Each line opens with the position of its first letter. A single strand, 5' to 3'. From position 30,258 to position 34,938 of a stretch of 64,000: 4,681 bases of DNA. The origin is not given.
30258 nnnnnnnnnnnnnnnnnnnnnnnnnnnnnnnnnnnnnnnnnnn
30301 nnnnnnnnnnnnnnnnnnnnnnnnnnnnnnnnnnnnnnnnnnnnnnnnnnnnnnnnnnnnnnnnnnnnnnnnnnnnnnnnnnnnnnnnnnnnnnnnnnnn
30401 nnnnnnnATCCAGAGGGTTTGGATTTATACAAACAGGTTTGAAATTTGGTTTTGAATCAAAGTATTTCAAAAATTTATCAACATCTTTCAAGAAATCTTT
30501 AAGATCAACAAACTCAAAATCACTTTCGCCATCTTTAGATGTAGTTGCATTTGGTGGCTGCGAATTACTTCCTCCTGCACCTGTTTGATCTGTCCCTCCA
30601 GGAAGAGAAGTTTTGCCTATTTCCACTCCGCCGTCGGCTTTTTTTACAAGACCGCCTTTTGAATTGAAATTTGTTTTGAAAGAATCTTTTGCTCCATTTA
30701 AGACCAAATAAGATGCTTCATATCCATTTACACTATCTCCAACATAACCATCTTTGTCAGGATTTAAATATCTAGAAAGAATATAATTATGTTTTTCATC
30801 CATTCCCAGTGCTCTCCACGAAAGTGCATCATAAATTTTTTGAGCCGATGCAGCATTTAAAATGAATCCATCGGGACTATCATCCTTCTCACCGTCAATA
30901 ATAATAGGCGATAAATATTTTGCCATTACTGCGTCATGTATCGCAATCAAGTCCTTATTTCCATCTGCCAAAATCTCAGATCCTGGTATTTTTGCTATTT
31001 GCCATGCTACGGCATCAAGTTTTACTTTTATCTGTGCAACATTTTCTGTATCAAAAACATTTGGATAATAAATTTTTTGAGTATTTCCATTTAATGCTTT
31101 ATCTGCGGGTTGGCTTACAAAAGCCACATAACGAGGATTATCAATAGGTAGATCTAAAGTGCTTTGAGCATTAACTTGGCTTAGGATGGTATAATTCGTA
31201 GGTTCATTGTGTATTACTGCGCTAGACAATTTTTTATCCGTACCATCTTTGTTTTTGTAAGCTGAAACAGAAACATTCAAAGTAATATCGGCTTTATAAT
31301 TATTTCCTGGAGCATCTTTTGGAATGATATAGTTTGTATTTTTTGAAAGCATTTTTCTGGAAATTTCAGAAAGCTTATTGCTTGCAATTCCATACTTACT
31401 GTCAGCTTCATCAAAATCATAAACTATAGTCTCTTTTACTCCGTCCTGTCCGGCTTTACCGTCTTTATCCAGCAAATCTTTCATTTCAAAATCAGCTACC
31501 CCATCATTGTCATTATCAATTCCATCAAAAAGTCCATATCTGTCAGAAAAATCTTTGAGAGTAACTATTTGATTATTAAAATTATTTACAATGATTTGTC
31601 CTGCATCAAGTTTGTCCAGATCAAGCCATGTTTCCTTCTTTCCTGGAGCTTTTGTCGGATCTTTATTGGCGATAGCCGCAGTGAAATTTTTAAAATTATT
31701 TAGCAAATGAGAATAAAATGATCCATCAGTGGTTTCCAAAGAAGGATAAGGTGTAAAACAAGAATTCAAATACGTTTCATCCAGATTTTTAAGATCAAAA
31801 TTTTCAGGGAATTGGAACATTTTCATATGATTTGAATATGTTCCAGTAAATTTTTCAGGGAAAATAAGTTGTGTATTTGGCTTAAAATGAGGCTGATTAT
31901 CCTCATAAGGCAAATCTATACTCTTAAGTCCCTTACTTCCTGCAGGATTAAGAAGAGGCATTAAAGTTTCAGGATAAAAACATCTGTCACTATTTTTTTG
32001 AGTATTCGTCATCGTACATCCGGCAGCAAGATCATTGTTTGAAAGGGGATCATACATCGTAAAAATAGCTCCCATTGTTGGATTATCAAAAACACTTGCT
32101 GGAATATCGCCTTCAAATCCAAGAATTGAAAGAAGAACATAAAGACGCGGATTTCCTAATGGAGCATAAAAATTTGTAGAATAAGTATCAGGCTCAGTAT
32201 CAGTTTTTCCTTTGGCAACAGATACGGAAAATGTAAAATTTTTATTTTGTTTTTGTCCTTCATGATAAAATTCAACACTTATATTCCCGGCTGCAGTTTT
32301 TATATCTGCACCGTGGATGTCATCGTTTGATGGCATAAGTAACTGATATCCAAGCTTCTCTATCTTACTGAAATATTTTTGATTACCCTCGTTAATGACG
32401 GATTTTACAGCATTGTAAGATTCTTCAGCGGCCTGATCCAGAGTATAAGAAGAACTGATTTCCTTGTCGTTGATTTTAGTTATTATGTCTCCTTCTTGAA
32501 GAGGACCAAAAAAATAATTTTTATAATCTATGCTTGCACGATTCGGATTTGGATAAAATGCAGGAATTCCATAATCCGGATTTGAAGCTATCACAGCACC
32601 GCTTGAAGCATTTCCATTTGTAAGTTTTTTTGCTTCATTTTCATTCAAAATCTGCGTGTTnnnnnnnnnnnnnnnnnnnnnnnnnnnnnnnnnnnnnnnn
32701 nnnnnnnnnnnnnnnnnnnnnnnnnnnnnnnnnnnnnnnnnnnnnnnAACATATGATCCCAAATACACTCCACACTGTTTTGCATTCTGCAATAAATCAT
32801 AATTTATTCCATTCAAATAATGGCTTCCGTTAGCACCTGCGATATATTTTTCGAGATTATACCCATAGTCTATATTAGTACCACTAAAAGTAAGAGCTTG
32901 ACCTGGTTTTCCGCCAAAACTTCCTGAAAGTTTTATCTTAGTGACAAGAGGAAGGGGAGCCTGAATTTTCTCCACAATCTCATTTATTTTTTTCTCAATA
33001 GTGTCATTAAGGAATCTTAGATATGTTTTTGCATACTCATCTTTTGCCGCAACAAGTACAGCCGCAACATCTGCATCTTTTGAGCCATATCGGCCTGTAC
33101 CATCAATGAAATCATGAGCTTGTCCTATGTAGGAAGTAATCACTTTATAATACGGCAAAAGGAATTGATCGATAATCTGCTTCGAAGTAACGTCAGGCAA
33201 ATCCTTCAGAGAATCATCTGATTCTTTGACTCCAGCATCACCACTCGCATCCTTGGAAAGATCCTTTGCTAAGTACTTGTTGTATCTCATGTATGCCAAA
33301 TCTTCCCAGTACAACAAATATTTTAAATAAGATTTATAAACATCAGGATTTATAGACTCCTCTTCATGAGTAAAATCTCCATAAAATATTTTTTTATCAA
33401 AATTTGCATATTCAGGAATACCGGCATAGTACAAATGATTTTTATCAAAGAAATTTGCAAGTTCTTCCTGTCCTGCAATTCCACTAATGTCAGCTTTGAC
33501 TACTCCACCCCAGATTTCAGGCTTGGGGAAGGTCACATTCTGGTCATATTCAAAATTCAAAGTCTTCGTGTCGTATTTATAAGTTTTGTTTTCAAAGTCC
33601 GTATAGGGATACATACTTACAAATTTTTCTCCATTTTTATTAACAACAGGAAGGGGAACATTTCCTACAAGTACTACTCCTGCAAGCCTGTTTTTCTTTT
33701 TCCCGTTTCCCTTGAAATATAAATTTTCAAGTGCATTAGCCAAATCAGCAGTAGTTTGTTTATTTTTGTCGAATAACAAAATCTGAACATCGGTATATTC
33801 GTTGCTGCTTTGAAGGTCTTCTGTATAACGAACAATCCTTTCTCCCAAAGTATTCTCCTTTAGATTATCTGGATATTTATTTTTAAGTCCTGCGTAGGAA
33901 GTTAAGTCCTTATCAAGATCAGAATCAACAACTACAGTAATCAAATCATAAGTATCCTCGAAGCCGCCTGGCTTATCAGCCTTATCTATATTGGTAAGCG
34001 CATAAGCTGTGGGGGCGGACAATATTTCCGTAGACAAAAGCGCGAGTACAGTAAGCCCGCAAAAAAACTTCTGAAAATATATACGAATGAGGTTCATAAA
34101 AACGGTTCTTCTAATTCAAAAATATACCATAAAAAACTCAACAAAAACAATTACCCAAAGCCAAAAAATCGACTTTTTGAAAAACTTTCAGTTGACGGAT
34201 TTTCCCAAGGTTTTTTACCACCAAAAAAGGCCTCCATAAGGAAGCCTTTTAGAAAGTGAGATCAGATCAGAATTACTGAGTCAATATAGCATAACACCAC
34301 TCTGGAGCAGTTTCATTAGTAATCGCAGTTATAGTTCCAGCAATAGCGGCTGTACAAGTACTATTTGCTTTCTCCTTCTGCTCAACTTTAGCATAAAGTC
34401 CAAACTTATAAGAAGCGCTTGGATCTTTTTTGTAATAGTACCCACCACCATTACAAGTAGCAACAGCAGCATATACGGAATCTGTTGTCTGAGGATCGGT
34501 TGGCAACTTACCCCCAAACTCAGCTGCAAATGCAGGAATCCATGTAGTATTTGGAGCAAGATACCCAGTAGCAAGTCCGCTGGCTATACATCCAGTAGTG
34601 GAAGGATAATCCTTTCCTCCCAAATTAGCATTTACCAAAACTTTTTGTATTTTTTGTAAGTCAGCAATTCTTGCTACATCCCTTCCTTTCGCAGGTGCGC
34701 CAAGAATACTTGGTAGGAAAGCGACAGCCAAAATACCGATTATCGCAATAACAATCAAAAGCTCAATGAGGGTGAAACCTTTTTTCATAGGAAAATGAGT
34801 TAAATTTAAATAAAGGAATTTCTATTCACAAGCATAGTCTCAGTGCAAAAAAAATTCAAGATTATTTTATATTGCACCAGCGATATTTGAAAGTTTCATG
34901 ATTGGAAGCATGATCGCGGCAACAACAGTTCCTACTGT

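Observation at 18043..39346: Type IV pilus genes, a 3915-aa SLH-anchored surface protein and four secreted proteins form one 21-kb co-directional block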

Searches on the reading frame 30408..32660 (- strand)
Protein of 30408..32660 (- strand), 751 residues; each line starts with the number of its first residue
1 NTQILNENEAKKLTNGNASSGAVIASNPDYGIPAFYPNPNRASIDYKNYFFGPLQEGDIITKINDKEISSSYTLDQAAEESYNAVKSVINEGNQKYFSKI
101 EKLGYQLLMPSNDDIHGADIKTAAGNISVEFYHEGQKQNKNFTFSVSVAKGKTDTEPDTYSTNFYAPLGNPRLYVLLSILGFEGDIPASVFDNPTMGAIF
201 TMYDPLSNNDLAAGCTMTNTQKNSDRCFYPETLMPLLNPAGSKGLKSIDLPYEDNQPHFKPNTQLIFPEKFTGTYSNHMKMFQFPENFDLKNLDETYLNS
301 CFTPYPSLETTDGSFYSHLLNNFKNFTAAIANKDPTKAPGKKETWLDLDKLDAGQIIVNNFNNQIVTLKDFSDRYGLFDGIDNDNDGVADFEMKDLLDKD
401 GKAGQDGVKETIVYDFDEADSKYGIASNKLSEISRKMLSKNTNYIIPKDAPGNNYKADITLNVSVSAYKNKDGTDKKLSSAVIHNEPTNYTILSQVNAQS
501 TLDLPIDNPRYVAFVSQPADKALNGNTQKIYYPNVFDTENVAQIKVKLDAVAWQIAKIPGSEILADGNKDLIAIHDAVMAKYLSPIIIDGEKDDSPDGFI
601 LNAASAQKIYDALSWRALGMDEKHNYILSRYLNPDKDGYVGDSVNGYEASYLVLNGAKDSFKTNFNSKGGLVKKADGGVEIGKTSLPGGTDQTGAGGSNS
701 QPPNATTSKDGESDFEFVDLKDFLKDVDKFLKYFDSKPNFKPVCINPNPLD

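Call 61: search_solved_structures(query=A10, max_evalue=1)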
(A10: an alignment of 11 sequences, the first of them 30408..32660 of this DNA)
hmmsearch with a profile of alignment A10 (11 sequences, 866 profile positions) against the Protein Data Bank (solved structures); distinct sequences matched with E-value up to 1: 0.

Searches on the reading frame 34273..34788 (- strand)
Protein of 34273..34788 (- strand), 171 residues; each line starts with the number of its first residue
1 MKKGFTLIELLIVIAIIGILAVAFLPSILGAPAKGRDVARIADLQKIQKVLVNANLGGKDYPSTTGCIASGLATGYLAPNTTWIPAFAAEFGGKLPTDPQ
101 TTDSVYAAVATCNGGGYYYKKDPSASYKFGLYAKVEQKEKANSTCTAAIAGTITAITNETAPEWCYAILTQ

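Call 6: search_protein_families(library=pfam, proteins=[window:34273-34788:-], max_evalue=0.1)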
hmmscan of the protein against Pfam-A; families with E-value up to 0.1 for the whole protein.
window:34273-34788:- (171 aa): 1 family
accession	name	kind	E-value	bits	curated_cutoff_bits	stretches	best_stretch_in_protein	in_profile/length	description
PF07963.17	N_methyl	-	3.4e-08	33.2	21.2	1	2-24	4-26/27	Prokaryotic N-terminal methylation motif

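Call 8: search_protein_families(library=ncbifam, proteins=[window:34273-34788:-], max_evalue=0.1)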
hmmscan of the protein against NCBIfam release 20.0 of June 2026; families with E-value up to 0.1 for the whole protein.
window:34273-34788:- (171 aa): 14 families
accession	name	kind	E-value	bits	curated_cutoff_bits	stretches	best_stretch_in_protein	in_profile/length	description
TIGR01710.1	typeII_sec_gspG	equivalog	4e-12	46.3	88.85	1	3-110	1-105/134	type II secretion system major pseudopilin GspG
TIGR02532.1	IV_pilin_GFxxxE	domain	6.3e-09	35.3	16.3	1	2-23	1-22/24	prepilin-type N-terminal cleavage/methylation domain-containing protein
TIGR01708.2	typeII_sec_gspH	equivalog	4e-06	26.9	80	1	3-28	2-27/169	type II secretion system minor pseudopilin GspH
NF041775.1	typeIV_PilA_Myxo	equivalog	4.3e-06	26.9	400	1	3-37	11-45/214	type IV pilin protein PilA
NF040999.1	pilin_ComGC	equivalog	4.3e-06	26.8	75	1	2-29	1-28/84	competence type IV pilus major pilin ComGC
NF007862.0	PRK10574.1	equivalog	5.1e-05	23.4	138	1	2-27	4-29/145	prepilin peptidase-dependent pilin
NF041013.1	T4P_ComGE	equivalog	0.00062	19.8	49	1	2-28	3-29/83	competence type IV pilus minor pilin ComGE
NF040982.1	ComGD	equivalog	0.0036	17.7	70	1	2-27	1-26/139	competence type IV pilus minor pilin ComGD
TIGR01711.1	gspJ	equivalog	0.004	17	64.85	1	3-24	1-22/192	type II secretion system minor pseudopilin GspJ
TIGR02596.1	TIGR02596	subfamily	0.0053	16.9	70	1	5-22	1-18/196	Verru_Chthon cassette protein D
TIGR01707.1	gspI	equivalog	0.0082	16.6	44.35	1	4-28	1-25/101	type II secretion system minor pseudopilin GspI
NF007800.0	PRK10506.1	equivalog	0.01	15.7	158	1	2-22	8-28/163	prepilin peptidase-dependent protein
NF041002.1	pilin_ComGF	equivalog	0.07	13.4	80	0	2-24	1-23/139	competence type IV pilus minor pilin ComGF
NF038303.1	EPS_HpsB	equivalog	0.075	13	150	1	2-29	2-29/211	hormogonium polysaccharide secretion pseudopilin HpsB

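Call 101: search_solved_structures(query=window:34273-34788:-, max_evalue=0.01)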
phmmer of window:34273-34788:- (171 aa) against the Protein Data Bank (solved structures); distinct sequences matched with E-value up to 0.01: 15.
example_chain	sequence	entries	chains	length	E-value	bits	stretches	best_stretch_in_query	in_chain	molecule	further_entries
7tgg_A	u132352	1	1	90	7.2e-08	35.8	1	2-63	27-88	Geopilin domain 1 protein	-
9egp_A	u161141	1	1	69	1.3e-06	31.7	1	2-49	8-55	Geopilin domain 1 protein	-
2m7g_A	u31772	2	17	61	2.7e-06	30.7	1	5-63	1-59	Geopilin domain 1 protein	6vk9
5wda_A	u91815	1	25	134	8.3e-06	29.1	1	5-109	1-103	General secretion pathway protein G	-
6xxd_A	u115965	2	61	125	9e-06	29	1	5-72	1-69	PilA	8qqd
9lab_B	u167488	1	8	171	0.00037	23.7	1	2-133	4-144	MSHA major pilin subunit MshA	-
1oqw_A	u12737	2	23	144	0.00063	23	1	5-66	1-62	Fimbrial protein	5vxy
8tum_e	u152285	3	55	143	0.0012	22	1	5-70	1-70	Type IV major pilin protein PilA | Pilin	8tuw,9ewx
5kua_A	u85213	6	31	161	0.0016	21.7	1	5-46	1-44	pilin | Neisseria meningitidis PilE variant SB-GATDH | Neisseria meningitidis PilE, SB-DATDH variant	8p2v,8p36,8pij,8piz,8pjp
8p3b_A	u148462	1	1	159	0.0017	21.5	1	5-46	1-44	Fimbrial protein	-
8tob_GA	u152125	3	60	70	0.0018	21.5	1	6-60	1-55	Fimbrial protein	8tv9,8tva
2hi2_A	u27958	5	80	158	0.0023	21.1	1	5-47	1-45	Fimbrial protein | PilA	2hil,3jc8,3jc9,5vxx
1ay2_A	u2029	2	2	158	0.0027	20.9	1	5-46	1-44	TYPE 4 PILIN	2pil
8pfb_G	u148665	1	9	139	0.0031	20.7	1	5-80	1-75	Type IV pilin PilE1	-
8tj2_C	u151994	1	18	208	0.0048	20.1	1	5-39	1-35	Type IV major pilin protein PilA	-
